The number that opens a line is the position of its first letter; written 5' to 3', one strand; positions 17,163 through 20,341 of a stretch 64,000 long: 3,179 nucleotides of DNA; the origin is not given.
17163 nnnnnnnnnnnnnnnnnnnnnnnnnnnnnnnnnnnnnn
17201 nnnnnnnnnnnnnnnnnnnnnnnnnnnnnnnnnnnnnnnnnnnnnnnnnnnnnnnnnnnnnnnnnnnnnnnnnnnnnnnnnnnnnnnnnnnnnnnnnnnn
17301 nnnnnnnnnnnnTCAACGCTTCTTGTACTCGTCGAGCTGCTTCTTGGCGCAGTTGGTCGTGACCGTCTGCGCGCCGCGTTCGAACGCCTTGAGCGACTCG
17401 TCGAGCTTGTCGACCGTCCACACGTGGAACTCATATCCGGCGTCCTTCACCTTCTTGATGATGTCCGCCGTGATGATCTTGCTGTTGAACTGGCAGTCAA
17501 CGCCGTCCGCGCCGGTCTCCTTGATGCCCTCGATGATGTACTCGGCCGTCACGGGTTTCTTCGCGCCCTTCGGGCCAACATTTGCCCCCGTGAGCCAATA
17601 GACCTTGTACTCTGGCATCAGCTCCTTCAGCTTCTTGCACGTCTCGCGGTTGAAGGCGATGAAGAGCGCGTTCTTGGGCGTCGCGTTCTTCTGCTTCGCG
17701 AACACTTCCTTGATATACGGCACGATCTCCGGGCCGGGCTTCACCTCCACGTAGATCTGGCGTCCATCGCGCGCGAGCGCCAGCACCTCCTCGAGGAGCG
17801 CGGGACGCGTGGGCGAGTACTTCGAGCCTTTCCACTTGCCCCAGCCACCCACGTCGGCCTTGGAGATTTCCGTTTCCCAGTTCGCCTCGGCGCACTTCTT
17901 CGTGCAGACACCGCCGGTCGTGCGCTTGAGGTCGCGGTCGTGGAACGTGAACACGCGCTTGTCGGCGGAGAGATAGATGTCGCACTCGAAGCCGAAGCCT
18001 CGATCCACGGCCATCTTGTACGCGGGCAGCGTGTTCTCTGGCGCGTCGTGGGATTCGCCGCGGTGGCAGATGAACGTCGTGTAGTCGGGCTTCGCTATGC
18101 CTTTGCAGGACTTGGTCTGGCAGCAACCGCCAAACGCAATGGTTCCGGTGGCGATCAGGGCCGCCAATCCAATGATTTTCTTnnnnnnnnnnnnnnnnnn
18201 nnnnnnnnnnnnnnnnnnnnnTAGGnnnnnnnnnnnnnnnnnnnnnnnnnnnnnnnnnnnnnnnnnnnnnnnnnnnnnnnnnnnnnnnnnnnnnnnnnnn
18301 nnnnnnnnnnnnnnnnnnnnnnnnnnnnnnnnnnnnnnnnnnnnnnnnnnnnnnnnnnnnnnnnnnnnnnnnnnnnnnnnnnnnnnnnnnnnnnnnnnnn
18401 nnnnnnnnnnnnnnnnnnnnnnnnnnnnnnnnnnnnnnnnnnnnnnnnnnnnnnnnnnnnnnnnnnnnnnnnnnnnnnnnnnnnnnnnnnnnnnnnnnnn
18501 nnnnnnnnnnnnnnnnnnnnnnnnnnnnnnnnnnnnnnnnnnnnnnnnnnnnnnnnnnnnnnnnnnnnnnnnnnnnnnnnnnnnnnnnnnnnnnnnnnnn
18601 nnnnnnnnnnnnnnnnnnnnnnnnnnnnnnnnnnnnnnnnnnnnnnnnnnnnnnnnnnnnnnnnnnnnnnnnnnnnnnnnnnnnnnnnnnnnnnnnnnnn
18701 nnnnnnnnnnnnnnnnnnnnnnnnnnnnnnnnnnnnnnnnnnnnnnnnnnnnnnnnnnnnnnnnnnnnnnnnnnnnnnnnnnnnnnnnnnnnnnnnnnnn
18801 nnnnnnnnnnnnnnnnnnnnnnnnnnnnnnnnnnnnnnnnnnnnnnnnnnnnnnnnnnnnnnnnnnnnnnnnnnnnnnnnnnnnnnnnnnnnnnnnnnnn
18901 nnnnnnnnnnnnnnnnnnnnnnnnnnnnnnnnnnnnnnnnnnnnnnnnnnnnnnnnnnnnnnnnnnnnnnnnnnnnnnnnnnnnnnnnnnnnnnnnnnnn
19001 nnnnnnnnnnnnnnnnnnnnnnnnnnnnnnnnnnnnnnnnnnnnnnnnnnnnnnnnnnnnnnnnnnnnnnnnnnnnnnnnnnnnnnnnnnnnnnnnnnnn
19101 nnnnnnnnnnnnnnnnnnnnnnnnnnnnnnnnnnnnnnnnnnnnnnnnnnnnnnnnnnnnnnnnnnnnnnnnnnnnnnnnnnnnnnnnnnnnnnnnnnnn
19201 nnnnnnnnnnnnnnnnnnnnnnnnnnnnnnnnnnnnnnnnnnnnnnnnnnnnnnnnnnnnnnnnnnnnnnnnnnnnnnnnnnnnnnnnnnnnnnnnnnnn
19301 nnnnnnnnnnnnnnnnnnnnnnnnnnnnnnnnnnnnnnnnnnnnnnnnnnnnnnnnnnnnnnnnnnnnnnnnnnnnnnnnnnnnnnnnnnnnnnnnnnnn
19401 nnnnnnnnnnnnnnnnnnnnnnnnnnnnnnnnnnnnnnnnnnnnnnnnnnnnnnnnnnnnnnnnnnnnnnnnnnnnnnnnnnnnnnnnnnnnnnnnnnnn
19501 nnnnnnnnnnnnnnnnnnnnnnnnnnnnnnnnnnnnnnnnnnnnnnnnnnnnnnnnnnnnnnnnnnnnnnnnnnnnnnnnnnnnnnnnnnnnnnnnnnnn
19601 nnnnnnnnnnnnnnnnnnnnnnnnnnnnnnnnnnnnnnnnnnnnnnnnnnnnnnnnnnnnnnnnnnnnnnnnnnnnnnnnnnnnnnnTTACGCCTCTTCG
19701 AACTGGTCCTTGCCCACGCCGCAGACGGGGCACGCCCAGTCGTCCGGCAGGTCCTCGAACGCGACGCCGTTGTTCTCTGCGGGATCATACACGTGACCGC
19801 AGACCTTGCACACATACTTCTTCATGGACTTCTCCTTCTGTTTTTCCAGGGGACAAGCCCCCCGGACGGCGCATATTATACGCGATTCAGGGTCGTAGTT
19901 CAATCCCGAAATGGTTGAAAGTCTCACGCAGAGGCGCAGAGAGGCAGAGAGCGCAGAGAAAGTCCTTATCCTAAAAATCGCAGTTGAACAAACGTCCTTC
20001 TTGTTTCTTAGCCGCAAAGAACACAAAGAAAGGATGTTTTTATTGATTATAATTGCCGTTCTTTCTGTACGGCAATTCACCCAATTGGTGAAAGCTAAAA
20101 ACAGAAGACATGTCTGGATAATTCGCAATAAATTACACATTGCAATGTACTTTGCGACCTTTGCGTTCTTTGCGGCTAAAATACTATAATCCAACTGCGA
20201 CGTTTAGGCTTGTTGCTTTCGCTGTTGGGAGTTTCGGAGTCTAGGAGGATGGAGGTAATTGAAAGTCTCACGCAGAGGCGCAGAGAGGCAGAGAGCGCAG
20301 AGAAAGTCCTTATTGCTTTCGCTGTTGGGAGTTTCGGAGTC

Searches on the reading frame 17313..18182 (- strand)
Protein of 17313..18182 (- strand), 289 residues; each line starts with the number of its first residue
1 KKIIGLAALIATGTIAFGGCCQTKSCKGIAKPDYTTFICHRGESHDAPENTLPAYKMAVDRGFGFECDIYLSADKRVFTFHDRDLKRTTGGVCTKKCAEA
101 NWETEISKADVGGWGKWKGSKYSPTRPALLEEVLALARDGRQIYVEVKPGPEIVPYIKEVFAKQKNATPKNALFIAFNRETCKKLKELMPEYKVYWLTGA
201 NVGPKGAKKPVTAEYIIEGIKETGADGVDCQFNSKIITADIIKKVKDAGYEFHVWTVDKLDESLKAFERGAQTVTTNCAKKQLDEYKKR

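Call 7: search_protein_families(library=ncbifam, proteins=[window:17313-18182:-], max_evalue=0.1)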
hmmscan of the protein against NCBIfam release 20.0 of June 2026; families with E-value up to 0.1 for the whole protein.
window:17313-18182:- (289 aa): 5 families
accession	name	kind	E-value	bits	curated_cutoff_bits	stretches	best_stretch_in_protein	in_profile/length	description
NF006989.0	PRK09454.1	equivalog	2e-24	86.3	264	1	33-277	8-239/251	glycerophosphodiester phosphodiesterase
NF053857.1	LysphglycPlipDStph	equivalog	6.2e-09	35.6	450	1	37-93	48-105/305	lysophosphatidylglycerol phospholipase D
NF008354.0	PRK11143.1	equivalog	1.7e-05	24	254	1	31-89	27-86/359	glycerophosphodiester phosphodiesterase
NF010669.0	PRK14066.1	equivalog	0.00078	19.7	113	1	259-289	26-54/76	exodeoxyribonuclease VII small subunit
TIGR03153.1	cytochr_NrfH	equivalog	0.004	17.2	134.2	1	223-279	51-106/138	cytochrome c nitrite reductase small subunit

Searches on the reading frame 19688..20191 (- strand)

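Call 23: search_protein_families(library=pfam, proteins=[window:19688-20191:-], max_evalue=0.001)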
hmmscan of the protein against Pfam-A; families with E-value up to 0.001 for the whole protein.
window:19688-20191:- (167 aa): 2 families
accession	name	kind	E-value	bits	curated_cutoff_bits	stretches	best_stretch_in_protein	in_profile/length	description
PF00301.25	Rubredoxin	-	4.5e-14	52.7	23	1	125-164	1-47/47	Rubredoxin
PF21349.2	RUBY_RBDX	-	4.4e-07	29.7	26.5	0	149-165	16-30/30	Rubrerythrin, rubredoxin-like domain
